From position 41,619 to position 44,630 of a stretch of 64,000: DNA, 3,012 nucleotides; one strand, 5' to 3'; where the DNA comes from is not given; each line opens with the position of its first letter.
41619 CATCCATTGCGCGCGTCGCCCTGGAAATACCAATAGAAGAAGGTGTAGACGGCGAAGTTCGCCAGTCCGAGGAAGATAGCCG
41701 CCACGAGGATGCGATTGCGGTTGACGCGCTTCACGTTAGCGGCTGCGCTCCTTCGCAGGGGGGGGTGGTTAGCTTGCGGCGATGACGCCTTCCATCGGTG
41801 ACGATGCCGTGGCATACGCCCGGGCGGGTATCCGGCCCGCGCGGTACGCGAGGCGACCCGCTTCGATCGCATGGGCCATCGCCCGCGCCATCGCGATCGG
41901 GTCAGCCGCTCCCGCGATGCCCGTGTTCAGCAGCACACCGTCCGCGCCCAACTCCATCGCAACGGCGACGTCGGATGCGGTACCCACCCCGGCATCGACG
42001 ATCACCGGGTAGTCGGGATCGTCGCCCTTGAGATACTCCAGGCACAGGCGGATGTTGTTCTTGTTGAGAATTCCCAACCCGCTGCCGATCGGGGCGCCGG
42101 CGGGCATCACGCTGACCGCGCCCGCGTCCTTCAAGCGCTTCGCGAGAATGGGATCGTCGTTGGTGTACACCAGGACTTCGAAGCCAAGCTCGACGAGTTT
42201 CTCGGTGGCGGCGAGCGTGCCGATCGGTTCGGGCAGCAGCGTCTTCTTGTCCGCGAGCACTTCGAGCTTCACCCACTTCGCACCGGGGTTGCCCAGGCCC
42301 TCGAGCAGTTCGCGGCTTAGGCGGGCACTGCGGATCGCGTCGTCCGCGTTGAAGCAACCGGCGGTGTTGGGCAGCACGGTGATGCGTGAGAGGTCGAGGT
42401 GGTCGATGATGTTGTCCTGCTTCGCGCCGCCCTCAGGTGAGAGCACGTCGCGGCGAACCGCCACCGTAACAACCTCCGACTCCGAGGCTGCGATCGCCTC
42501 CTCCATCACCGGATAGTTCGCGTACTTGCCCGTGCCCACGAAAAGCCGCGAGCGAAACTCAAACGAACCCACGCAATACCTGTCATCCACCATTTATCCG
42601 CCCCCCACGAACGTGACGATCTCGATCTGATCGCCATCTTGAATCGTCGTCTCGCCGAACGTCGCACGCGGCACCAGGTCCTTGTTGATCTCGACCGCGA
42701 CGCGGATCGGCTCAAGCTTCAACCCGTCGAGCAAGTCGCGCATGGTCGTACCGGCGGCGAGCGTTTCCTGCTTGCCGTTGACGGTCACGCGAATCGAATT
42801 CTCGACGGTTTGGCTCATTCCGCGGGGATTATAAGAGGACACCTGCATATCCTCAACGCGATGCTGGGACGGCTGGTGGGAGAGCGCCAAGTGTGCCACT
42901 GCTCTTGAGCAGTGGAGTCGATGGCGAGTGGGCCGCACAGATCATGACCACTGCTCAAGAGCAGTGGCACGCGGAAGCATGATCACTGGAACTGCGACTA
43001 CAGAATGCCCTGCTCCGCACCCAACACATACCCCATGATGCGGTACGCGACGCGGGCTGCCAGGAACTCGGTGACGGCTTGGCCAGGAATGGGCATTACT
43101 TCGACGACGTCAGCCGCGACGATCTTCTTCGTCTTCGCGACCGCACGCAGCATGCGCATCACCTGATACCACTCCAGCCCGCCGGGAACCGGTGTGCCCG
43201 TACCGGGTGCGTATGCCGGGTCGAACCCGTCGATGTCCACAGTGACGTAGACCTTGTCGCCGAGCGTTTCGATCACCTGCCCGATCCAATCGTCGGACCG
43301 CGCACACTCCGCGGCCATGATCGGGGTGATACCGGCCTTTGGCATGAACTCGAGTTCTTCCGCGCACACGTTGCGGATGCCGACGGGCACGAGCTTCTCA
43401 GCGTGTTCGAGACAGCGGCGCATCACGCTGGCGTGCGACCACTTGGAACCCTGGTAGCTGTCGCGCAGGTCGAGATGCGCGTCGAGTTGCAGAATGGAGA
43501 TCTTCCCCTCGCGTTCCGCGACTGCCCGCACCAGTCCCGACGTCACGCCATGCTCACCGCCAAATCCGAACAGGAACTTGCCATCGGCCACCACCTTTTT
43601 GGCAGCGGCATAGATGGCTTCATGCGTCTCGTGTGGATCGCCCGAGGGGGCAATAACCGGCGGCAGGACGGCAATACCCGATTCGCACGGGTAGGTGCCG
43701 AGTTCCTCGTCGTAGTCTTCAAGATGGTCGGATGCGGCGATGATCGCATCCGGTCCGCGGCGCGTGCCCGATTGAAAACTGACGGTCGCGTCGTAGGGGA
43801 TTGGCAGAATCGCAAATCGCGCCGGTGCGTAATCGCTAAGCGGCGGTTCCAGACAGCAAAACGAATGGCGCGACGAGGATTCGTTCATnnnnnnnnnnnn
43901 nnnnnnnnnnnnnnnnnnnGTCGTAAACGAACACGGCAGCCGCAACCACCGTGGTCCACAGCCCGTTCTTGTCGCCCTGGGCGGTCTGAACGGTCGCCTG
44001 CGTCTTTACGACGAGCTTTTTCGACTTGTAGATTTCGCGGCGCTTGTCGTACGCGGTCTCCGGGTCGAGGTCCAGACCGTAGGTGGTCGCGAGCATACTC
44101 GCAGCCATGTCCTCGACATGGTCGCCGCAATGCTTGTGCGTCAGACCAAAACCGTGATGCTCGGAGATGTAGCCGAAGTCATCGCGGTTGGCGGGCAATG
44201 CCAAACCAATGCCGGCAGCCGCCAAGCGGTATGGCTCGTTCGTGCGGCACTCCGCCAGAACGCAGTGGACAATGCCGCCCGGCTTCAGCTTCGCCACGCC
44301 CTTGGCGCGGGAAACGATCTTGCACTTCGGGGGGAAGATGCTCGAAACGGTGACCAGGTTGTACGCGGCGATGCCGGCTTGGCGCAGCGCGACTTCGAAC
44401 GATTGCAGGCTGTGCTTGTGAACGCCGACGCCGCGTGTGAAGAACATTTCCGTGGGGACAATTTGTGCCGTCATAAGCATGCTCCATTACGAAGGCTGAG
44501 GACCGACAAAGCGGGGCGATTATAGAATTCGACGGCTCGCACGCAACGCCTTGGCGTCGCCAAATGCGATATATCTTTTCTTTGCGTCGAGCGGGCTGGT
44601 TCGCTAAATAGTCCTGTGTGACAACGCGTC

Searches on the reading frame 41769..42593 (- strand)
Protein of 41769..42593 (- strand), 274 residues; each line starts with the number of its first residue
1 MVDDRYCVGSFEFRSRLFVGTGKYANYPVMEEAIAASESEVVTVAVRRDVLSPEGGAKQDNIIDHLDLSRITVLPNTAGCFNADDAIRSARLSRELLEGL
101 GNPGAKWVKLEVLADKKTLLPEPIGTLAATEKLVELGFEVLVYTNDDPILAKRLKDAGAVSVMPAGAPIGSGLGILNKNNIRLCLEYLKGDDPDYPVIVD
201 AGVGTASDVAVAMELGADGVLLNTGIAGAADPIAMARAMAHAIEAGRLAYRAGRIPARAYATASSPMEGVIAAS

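Call 24: search_protein_families(library=pfam, proteins=[window:41772-42593:-], max_evalue=0.001)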
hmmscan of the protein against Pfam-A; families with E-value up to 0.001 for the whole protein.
window:41772-42593:- (274 aa): 2 families
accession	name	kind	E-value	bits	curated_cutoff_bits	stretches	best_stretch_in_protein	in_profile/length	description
PF05690.20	ThiG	-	2.3e-98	328.9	23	1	9-266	3-247/247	Thiazole biosynthesis protein ThiG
PF01070.24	FMN_dh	-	1.6e-05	24.6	24.9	0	194-222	273-301/350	FMN-dependent dehydrogenase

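Call 52: find_encoding_contigs(protein=window:41769-42593:-, flank=10000, max_places=6)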
Protein window:41769-42593:- (274 aa): no gene with exactly this product is on record in the collection.

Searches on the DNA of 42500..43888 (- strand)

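Call 6: search_rna_families(source=window, start=42500, end=43300, threshold=evalue, max_evalue=10)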
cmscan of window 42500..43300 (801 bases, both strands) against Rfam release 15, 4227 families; matches with E-value up to 10: 4.
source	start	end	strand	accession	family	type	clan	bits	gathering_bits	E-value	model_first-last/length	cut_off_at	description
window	42898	42965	-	RF03857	mir-3129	Gene; miRNA;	-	24.9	90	0.018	1-82/82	no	mir-3129 microRNA precursor family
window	42898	42965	+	RF03857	mir-3129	Gene; miRNA;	-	24.7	90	0.019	1-82/82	no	mir-3129 microRNA precursor family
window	42891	42972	-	RF03296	MIR8788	Gene; miRNA;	-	20.4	124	0.99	36-103/138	no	MIR8788 microRNA precursor family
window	43109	43166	-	RF01150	sR11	Gene; snRNA; snoRNA; CD-box;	-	17.1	39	1.4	1-57/57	no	Small nucleolar RNA sR11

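Call 42: search_rna_families(sources=[L103, L106], threshold=gathering)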
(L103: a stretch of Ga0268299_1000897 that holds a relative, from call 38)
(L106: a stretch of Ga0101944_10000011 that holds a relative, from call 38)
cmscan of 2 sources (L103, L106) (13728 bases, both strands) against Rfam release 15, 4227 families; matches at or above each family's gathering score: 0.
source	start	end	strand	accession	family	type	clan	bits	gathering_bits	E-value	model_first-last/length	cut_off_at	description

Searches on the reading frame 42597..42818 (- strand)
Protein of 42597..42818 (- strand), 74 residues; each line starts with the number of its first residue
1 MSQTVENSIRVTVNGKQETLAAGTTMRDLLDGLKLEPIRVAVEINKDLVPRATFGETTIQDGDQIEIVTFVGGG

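Call 24: search_protein_families(library=pfam, proteins=[window:42597-42818:-], max_evalue=0.001)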
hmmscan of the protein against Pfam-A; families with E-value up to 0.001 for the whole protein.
window:42597-42818:- (74 aa): 1 family
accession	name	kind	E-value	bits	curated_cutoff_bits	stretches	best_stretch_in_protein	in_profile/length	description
PF02597.26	ThiS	-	1.6e-15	57.9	22.5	1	11-74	1-76/76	ThiS family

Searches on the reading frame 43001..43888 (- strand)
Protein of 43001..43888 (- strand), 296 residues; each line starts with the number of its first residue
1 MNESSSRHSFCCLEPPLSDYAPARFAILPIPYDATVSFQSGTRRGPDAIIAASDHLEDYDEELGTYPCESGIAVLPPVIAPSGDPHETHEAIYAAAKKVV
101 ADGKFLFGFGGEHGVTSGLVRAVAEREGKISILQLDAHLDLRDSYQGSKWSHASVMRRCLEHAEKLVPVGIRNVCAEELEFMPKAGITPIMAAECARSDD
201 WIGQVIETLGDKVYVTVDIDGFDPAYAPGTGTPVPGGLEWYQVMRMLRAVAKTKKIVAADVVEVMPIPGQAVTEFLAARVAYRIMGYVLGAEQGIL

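Call 24: search_protein_families(library=pfam, proteins=[window:43001-43888:-], max_evalue=0.001)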
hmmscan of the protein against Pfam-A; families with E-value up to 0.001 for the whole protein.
window:43001-43888:- (296 aa): 1 family
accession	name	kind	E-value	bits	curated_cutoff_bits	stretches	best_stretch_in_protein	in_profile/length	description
PF00491.26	Arginase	-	1e-71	242.1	22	1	24-285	2-279/280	Arginase family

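Call 38: find_related_loci(query=window:43001-43888:-, collection=metagenome_contigs, flank=3000)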
Query window:43001-43888:- (296 aa) in metagenome_contigs; peptide patterns used: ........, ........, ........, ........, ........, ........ (x = any residue, [..] = any of these).
174 stretches matched a pattern; 16 encode a relative of the query (tblastn E <= 1e-3); 16 distinct loci.
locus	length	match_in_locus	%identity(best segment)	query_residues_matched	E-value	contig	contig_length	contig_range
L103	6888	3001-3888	64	1-296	5e-116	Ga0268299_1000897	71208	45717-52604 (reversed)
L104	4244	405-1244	60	9-288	3e-113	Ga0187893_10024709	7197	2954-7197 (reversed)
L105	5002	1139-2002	56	8-288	6e-104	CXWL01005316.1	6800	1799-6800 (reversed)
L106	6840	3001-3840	56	9-288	9e-103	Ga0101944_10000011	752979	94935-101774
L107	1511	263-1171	54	9-287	7e-109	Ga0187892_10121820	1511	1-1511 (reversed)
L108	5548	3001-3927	52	9-287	3e-101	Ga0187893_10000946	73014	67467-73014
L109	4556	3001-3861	54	4-290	1e-100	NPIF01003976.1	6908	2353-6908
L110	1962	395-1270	54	1-288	2e-103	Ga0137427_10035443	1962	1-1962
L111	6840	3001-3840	55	9-288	1e-97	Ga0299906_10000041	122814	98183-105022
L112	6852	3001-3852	49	9-291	8e-80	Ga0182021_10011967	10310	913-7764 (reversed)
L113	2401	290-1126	37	9-287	9e-66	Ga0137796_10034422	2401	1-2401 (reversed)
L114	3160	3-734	48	46-288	5e-64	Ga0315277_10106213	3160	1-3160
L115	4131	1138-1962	39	9-288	2e-62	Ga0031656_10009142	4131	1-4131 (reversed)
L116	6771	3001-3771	43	29-289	3e-62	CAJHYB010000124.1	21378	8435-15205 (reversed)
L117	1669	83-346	69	200-287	3e-37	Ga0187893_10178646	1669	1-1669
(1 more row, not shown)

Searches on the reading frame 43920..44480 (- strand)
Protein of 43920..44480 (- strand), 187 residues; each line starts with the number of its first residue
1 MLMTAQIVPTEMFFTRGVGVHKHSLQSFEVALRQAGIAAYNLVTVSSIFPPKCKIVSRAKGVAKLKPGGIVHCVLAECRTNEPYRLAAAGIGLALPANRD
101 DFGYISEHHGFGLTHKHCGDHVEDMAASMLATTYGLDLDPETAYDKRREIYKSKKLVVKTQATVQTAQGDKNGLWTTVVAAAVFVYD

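Call 24: search_protein_families(library=pfam, proteins=[window:43920-44480:-], max_evalue=0.001)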
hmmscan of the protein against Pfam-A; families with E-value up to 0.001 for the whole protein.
window:43920-44480:- (187 aa): 1 family
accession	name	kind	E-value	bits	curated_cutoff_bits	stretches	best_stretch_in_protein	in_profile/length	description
PF01862.21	PvlArgDC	-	1.2e-56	191.5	22.7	1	8-185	1-161/161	Pyruvoyl-dependent arginine decarboxylase (PvlArgDC)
